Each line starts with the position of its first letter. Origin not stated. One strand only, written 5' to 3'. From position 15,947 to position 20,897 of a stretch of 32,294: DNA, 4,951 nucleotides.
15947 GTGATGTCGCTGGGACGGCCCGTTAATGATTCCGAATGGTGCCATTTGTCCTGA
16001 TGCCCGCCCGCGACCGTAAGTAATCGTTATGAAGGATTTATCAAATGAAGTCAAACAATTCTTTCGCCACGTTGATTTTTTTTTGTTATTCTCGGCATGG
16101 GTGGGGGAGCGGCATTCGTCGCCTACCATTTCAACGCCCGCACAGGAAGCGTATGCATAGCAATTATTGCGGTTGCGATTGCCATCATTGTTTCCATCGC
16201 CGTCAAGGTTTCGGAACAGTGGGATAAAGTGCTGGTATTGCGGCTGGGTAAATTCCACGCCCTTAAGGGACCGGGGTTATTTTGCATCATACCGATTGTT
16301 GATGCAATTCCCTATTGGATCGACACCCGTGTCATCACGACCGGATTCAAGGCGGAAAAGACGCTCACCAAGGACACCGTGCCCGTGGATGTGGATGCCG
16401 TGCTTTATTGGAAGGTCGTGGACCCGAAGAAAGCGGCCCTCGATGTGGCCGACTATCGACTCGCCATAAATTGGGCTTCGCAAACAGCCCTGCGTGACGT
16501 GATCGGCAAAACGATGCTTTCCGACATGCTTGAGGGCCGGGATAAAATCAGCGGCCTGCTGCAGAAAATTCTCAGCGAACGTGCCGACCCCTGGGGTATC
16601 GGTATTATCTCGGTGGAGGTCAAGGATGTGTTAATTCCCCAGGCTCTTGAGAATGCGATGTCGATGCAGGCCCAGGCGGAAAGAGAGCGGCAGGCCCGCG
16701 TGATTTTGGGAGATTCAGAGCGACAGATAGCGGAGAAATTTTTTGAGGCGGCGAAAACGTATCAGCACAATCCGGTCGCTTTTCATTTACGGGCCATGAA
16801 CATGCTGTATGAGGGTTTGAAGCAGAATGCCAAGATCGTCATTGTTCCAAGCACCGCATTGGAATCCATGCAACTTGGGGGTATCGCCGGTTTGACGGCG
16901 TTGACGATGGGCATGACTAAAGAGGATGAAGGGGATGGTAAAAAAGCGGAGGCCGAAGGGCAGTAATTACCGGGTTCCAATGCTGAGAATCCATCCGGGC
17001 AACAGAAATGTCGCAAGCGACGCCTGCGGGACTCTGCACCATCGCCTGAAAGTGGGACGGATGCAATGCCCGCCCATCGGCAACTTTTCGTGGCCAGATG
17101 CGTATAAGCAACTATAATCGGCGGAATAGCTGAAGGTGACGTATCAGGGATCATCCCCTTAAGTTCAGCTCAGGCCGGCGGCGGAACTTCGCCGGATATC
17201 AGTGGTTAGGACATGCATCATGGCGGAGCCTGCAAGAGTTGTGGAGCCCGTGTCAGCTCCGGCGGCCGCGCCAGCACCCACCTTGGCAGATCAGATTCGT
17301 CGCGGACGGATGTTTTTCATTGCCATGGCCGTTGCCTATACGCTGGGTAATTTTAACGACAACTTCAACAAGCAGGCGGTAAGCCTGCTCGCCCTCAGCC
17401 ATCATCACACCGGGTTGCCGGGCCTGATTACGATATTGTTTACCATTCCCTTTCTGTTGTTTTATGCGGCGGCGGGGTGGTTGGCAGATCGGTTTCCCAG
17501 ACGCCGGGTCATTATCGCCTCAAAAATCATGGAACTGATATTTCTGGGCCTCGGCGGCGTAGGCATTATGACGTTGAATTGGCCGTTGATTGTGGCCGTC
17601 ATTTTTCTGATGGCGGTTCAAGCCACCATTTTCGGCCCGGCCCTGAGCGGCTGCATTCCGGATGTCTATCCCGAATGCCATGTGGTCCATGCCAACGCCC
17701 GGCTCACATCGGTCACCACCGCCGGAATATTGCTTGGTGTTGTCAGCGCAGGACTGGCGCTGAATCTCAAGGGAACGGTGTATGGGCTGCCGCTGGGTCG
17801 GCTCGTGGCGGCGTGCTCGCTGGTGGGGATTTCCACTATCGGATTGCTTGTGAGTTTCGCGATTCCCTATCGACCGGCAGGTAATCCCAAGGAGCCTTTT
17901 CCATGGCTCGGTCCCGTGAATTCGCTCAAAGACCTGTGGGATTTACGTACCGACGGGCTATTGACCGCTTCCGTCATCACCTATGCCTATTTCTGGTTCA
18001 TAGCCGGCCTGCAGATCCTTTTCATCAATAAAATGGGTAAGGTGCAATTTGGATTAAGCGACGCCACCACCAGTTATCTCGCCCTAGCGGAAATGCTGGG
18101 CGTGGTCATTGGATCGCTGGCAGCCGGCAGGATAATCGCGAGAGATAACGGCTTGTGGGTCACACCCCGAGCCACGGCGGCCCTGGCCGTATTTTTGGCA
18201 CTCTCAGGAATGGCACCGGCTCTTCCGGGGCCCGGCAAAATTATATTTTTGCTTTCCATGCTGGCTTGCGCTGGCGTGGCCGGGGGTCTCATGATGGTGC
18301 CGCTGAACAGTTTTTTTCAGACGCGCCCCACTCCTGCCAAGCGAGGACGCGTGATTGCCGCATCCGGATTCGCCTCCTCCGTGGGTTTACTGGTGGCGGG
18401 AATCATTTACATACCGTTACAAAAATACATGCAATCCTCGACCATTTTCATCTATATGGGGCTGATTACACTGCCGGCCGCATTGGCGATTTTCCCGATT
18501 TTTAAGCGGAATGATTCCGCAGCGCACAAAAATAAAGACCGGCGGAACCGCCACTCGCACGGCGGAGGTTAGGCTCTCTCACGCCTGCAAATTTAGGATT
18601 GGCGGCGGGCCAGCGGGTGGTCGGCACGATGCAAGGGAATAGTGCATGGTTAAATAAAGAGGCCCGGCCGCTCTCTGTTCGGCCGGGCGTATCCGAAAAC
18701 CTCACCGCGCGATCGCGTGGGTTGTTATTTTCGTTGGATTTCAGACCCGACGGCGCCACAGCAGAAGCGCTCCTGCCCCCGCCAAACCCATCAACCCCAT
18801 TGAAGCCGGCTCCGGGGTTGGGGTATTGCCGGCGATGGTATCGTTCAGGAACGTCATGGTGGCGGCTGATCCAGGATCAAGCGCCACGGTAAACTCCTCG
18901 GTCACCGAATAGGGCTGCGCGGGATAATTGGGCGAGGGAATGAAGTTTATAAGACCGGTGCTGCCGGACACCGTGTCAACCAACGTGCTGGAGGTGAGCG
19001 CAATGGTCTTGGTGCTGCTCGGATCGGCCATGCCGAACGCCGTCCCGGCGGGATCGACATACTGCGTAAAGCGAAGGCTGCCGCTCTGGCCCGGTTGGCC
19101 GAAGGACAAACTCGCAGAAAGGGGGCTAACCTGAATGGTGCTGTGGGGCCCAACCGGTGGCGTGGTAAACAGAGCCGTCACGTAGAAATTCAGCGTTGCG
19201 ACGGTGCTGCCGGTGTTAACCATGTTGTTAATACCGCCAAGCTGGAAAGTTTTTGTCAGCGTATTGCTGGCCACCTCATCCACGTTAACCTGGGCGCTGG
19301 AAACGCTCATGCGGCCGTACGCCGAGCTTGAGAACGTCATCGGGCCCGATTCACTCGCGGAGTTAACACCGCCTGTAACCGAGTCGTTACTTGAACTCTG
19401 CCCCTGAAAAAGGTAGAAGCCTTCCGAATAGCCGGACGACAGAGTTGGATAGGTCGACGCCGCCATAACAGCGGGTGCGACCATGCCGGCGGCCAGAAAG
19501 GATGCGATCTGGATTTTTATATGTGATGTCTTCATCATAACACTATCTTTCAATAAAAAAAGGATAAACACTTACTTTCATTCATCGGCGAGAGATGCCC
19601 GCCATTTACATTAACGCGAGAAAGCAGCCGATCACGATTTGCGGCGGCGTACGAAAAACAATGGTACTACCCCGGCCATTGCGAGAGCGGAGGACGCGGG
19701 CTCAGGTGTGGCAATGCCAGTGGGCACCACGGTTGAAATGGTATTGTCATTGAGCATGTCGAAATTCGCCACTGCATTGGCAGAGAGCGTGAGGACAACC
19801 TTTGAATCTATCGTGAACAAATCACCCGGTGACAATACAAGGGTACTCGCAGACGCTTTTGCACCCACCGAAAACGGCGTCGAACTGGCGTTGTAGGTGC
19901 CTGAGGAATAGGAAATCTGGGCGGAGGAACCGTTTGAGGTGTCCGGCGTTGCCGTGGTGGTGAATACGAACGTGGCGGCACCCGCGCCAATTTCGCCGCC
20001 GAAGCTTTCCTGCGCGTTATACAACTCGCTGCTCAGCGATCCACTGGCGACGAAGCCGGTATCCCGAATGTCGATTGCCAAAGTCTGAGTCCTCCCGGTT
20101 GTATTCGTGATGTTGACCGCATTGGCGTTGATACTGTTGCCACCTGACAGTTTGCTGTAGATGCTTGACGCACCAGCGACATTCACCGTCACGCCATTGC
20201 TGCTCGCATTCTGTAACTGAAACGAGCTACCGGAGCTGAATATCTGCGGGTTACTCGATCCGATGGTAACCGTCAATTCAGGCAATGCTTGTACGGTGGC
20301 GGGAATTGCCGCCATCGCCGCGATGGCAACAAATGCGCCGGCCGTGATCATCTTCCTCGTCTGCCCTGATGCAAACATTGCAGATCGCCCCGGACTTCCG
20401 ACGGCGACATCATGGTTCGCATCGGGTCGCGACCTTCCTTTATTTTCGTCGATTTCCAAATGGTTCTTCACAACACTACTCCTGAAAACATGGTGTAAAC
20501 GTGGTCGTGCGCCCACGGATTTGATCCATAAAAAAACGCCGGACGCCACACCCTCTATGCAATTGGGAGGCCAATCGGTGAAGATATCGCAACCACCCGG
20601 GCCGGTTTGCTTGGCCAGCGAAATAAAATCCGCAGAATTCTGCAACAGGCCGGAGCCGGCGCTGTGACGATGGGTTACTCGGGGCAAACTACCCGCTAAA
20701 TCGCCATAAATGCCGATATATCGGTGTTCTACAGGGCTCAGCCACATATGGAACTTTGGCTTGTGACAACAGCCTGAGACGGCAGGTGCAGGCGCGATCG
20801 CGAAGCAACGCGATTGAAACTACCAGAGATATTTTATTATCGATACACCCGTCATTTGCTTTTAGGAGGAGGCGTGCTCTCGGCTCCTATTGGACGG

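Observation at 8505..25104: Dense cluster of nine sigma-54 promoter matches (one weak) around a single bEBP: candidate sigma-54-controlled envelope/stress island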

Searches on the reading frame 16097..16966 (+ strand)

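Call 9: search_protein_families(library=pfam, proteins=[window:16097-16966:+], max_evalue=0.01)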
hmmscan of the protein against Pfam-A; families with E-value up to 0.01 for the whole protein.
window:16097-16966:+ (289 aa): 1 family
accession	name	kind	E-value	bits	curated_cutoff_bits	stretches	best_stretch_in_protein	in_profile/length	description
PF01145.31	Band_7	-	2.2e-34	119.5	23.6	1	40-203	4-170/176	SPFH domain / Band 7 family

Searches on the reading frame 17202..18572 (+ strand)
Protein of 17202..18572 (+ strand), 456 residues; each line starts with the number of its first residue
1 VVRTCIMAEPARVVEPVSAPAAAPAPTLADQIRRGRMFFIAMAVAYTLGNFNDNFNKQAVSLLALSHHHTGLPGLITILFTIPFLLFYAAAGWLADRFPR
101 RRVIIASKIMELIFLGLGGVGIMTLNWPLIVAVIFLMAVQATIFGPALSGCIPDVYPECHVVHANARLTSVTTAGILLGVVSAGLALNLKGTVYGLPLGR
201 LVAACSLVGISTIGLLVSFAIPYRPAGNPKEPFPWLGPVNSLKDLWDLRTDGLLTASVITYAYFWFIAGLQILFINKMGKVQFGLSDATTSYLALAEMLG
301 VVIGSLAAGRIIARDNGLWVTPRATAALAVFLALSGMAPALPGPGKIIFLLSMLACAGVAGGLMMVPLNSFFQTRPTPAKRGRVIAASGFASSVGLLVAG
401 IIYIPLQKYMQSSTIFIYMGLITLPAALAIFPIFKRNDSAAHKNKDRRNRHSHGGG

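Call 9: search_protein_families(library=pfam, proteins=[window:17202-18572:+], max_evalue=0.01)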
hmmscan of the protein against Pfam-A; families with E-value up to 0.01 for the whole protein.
window:17202-18572:+ (456 aa): 3 families
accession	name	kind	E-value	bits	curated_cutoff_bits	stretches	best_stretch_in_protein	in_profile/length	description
PF07690.21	MFS_1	-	6.6e-24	84.9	33.4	1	56-399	28-346/347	Major Facilitator Superfamily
PF05977.19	MFS_3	-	2.9e-05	23.2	27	1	45-172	18-147/524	Transmembrane secretion effector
PF02487.23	CLN3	-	0.007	15.9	31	0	346-410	328-392/395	CLN3 protein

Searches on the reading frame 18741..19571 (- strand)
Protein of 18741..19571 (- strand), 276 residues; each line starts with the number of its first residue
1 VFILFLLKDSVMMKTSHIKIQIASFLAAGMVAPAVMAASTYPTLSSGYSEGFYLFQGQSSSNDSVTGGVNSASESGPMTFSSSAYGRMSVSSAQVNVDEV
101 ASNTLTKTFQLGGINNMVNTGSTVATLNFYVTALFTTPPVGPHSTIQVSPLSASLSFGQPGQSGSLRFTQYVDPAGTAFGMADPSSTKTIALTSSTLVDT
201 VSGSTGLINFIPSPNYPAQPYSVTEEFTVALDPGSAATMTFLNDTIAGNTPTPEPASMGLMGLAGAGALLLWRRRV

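Call 9: search_protein_families(library=pfam, proteins=[window:18741-19571:-], max_evalue=0.01)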
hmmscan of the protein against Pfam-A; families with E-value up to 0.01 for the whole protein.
window:18741-19571:- (276 aa): 1 family
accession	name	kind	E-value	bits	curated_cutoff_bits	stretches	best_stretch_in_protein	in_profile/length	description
PF07589.16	PEP-CTERM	-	3e-06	27.5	20.7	1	251-275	1-24/24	PEP-CTERM motif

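Call 26: search_protein_families(library=ncbifam, proteins=[window:18741-19571:-], max_evalue=0.01)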
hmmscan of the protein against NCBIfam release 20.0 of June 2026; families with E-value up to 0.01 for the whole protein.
window:18741-19571:- (276 aa): 3 families
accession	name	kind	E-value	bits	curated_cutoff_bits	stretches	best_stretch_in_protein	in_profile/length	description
TIGR02595.1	PEP_CTERM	domain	0.00031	21.4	16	1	252-275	1-22/24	PEP-CTERM sorting domain-containing protein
TIGR03901.2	MYXO-CTERM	domain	0.0022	18.3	20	1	252-275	11-33/34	MYXO-CTERM sorting domain-containing protein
TIGR01291.1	nodJ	subfamily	0.0058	16.2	206.65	1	22-49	56-83/253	ABC-2 type transporter, NodJ family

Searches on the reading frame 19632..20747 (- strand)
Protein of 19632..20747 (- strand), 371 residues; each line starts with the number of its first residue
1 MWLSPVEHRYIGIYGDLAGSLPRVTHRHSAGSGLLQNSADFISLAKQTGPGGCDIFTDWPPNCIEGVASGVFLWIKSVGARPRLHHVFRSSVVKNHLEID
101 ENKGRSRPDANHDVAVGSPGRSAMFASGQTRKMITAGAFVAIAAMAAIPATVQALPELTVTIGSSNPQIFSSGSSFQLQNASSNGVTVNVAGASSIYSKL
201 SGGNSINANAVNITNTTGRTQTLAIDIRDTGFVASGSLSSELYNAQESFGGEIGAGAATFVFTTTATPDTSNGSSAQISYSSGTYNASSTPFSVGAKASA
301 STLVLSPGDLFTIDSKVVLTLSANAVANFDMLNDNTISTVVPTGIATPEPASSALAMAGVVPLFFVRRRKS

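Call 9: search_protein_families(library=pfam, proteins=[window:19632-20747:-], max_evalue=0.01)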
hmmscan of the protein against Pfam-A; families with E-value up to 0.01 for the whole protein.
window:19632-20747:- (371 aa): 1 family
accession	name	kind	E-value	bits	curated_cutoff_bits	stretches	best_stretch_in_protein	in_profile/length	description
PF07589.16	PEP-CTERM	-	0.0039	17.7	20.7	0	346-370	1-24/24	PEP-CTERM motif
